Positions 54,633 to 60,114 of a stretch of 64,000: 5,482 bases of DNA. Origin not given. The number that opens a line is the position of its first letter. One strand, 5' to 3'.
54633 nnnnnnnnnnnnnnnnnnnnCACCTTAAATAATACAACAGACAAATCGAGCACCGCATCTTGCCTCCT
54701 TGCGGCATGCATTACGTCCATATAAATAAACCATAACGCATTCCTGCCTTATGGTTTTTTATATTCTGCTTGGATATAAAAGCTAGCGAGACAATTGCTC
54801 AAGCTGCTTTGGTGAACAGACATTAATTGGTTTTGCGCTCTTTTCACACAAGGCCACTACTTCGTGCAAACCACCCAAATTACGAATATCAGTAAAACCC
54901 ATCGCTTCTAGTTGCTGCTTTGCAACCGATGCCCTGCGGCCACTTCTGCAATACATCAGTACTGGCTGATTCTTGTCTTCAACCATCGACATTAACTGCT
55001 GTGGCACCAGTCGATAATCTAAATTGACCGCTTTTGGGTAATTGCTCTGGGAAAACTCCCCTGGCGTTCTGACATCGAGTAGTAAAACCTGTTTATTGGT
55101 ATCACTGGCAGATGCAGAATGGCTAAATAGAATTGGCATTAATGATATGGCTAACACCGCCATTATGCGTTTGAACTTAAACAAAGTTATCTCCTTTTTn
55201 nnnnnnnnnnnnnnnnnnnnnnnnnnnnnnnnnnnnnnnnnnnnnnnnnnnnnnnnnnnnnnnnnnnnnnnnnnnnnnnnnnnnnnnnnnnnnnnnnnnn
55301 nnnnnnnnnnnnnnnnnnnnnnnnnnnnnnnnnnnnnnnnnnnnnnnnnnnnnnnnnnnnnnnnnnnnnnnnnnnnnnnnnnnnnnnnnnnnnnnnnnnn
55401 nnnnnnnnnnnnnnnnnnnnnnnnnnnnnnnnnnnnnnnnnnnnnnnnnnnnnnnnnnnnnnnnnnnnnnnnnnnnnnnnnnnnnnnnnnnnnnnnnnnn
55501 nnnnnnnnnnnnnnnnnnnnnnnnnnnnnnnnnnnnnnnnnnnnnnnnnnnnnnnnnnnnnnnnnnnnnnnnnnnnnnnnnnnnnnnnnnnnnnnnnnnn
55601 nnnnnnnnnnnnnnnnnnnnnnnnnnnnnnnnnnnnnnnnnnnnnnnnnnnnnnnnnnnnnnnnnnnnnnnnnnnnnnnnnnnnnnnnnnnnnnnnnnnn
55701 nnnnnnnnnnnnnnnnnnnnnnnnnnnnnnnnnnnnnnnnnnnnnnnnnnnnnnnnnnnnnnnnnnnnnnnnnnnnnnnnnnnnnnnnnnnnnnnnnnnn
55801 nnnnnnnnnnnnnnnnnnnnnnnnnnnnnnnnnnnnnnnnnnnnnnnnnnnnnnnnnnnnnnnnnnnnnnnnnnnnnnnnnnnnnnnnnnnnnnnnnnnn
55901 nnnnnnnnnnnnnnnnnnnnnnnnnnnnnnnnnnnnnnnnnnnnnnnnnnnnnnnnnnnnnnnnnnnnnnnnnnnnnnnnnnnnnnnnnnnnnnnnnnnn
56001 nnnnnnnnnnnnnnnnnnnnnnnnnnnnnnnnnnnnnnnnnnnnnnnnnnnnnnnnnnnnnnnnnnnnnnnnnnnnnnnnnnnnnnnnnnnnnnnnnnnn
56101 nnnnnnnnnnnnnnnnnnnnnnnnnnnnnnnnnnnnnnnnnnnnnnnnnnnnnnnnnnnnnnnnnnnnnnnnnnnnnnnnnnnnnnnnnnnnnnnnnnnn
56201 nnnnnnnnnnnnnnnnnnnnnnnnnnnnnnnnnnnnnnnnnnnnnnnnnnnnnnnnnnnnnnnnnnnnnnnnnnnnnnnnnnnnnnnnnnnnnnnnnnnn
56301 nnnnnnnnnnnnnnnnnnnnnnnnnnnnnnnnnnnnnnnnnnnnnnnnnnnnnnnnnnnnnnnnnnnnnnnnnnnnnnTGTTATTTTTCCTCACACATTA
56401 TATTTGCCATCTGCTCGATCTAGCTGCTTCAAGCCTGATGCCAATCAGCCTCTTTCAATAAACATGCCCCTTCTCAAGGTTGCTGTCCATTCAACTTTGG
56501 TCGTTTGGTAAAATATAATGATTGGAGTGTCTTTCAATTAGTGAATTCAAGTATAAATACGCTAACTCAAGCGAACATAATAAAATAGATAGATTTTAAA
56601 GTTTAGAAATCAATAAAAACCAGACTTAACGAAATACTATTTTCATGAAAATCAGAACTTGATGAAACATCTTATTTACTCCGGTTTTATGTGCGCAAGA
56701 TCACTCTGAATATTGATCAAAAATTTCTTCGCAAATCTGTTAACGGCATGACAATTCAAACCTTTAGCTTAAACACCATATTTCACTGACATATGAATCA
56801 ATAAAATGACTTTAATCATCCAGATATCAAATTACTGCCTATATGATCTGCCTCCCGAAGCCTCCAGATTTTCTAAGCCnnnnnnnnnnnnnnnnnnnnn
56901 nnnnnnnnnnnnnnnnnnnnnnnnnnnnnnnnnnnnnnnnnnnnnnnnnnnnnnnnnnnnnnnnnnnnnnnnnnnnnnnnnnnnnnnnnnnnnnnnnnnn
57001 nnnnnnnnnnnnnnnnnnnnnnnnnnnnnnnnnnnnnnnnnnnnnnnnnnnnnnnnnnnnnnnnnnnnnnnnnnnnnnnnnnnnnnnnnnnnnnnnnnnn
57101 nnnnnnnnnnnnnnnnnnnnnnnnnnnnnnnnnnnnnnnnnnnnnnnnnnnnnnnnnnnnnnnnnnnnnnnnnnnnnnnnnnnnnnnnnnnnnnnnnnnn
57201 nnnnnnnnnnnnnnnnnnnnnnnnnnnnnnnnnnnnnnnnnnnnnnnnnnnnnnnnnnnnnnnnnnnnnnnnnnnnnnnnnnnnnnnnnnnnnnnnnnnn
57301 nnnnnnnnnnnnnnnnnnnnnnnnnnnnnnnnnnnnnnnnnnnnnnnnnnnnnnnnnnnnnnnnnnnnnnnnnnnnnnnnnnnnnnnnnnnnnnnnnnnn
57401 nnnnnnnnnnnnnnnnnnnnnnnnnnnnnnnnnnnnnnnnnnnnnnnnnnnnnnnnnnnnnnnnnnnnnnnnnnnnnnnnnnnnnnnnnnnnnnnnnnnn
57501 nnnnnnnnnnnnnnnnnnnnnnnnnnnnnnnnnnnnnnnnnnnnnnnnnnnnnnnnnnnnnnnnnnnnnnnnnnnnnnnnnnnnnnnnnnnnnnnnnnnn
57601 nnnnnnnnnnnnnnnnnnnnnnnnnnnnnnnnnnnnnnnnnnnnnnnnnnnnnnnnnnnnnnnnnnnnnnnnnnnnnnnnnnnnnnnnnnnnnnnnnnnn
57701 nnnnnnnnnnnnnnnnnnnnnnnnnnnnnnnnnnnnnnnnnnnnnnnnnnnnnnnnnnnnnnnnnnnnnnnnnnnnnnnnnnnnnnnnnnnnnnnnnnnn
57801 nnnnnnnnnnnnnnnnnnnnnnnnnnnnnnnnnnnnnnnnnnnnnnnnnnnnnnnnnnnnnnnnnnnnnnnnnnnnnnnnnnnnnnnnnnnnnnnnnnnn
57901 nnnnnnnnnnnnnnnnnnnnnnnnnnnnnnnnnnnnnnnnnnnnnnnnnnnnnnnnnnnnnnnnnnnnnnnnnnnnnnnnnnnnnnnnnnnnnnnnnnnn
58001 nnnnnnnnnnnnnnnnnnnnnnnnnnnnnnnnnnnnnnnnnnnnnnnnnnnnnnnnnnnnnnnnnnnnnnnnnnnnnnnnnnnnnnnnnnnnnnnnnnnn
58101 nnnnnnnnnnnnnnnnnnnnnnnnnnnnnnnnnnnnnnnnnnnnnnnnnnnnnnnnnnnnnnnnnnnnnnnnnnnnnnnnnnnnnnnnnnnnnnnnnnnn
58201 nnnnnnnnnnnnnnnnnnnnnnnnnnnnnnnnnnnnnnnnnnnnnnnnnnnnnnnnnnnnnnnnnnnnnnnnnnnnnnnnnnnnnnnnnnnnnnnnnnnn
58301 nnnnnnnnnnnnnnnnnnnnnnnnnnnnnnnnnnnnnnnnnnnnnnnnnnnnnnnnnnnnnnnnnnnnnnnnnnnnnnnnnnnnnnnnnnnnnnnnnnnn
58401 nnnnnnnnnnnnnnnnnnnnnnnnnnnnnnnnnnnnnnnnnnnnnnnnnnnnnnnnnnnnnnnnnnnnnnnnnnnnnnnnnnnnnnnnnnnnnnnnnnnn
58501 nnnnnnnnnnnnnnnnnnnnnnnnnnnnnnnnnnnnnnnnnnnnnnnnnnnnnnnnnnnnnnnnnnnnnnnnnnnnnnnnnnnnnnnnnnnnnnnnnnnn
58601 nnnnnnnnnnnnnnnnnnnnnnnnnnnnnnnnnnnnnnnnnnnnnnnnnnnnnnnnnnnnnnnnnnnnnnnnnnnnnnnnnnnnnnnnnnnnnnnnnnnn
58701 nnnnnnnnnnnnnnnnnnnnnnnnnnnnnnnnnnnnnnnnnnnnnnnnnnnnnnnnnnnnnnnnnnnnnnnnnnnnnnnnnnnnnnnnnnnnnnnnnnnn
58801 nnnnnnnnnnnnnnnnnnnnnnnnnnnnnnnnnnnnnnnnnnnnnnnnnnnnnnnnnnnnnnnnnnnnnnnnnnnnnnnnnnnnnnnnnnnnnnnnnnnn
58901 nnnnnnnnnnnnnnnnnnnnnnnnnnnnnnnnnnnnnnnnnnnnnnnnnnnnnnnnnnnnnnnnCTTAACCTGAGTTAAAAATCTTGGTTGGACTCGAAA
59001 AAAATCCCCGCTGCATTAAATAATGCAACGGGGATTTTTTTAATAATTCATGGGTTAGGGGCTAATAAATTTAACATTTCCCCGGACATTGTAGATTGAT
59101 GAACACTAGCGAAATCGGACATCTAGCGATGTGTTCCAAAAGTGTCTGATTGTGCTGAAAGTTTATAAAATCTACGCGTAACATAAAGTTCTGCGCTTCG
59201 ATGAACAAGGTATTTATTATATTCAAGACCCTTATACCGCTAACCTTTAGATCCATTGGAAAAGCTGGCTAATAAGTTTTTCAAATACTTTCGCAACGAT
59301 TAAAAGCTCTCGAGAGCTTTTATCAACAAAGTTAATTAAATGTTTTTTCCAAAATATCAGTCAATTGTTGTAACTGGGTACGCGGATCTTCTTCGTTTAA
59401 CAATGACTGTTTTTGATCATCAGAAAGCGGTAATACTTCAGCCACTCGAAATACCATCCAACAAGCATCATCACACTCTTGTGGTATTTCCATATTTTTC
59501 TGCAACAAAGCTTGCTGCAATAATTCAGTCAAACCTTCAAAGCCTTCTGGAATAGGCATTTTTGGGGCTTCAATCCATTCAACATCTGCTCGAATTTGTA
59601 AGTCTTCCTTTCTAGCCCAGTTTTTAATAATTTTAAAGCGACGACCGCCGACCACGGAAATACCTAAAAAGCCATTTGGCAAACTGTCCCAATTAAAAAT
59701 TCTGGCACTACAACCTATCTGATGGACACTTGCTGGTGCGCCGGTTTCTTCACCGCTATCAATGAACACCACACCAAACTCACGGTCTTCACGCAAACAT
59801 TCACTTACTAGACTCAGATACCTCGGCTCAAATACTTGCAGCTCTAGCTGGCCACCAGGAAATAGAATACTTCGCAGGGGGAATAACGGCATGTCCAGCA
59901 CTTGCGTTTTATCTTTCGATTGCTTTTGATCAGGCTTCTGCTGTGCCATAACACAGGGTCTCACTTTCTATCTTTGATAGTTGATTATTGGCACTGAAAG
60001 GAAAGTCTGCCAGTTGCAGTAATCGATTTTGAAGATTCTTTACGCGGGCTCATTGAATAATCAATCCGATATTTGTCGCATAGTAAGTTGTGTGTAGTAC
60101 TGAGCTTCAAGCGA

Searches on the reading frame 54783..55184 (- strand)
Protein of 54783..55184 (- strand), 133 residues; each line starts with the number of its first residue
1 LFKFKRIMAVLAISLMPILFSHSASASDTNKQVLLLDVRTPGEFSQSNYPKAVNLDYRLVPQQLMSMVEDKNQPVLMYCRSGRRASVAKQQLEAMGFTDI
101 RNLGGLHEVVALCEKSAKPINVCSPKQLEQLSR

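Call 48: search_protein_families(library=pfam, proteins=[window:54783-55184:-], max_evalue=0.000001)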
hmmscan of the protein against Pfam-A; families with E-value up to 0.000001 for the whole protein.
window:54783-55184:- (133 aa): 1 family
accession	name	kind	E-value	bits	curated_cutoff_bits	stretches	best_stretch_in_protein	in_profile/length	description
PF00581.25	Rhodanese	-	2.5e-14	54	22.2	1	30-108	11-98/102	Rhodanese-like domain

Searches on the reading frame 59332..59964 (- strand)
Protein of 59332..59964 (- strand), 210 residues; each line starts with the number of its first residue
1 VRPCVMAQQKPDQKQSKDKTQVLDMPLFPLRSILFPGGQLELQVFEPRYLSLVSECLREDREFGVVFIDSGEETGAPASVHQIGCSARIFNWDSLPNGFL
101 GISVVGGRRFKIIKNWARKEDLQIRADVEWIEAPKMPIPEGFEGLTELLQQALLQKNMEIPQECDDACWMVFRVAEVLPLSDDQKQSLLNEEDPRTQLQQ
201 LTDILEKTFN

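Call 48: search_protein_families(library=pfam, proteins=[window:59332-59964:-], max_evalue=0.000001)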
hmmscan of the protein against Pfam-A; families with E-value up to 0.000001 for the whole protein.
window:59332-59964:- (210 aa): 1 family
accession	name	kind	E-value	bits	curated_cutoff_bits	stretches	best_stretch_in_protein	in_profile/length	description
PF02190.22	LON_substr_bdg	-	2.2e-29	103.3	28.7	1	25-207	2-200/200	ATP-dependent protease La (LON) substrate-binding domain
